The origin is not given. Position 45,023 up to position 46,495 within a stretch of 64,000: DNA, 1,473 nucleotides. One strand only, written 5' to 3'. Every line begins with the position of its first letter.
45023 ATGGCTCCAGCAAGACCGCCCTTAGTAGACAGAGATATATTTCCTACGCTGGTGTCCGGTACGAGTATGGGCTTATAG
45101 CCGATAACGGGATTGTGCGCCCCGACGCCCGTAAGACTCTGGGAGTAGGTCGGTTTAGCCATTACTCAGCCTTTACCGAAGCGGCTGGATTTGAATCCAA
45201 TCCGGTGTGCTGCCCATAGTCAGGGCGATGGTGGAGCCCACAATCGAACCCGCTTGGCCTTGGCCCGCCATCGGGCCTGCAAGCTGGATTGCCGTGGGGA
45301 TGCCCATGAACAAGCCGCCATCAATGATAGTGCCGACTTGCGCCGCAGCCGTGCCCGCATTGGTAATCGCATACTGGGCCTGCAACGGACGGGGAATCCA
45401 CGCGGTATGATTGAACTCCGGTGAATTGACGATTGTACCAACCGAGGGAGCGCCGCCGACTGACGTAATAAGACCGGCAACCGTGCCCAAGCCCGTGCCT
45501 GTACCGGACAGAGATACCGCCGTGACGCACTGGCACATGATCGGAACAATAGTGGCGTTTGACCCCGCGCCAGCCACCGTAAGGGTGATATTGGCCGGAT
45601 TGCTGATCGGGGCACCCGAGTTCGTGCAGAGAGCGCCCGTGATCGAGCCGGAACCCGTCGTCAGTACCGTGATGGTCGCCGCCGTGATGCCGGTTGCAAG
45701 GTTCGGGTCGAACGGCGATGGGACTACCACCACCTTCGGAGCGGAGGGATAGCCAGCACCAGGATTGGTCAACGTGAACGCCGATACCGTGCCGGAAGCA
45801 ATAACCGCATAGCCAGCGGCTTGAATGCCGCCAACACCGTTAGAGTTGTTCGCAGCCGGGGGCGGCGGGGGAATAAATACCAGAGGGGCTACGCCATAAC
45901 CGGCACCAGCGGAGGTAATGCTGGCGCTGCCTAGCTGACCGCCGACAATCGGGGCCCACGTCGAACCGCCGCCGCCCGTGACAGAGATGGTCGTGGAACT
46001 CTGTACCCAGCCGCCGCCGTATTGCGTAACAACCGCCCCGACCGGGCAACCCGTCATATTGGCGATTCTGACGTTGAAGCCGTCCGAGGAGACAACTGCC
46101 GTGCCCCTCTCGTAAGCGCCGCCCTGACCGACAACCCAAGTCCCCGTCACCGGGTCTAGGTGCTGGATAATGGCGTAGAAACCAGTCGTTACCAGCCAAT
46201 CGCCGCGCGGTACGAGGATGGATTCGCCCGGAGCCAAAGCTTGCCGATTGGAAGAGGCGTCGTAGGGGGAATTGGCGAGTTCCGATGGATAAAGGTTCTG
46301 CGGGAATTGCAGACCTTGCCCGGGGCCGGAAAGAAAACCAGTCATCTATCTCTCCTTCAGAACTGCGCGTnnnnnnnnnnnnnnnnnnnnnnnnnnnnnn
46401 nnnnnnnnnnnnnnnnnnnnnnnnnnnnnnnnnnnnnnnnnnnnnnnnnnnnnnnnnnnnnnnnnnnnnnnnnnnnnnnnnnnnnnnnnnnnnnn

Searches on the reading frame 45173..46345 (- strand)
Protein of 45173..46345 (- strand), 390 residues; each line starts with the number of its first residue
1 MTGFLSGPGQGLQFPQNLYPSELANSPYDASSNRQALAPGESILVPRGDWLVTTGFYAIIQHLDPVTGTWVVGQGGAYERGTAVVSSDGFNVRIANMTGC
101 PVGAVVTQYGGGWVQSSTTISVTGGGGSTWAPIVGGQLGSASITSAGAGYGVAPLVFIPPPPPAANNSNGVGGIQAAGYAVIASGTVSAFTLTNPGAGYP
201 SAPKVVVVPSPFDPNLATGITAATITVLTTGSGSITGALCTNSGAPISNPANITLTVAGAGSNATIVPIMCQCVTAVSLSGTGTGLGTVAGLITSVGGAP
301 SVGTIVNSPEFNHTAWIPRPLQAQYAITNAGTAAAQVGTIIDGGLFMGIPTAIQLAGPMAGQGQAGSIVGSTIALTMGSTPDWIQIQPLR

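Call 24: search_protein_families(library=phrogs, proteins=[window:45173-46345:-], max_evalue=0.00001)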
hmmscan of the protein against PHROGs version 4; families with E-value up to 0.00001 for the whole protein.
window:45173-46345:- (390 aa): 2 families
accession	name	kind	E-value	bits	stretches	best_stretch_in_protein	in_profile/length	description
phrog_5342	-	tail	5.6e-06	24.4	1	135-208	58-123/3319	tail fiber protein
phrog_2885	-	tail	7.4e-06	23.5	1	98-270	1008-1165/4179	baseplate wedge subunit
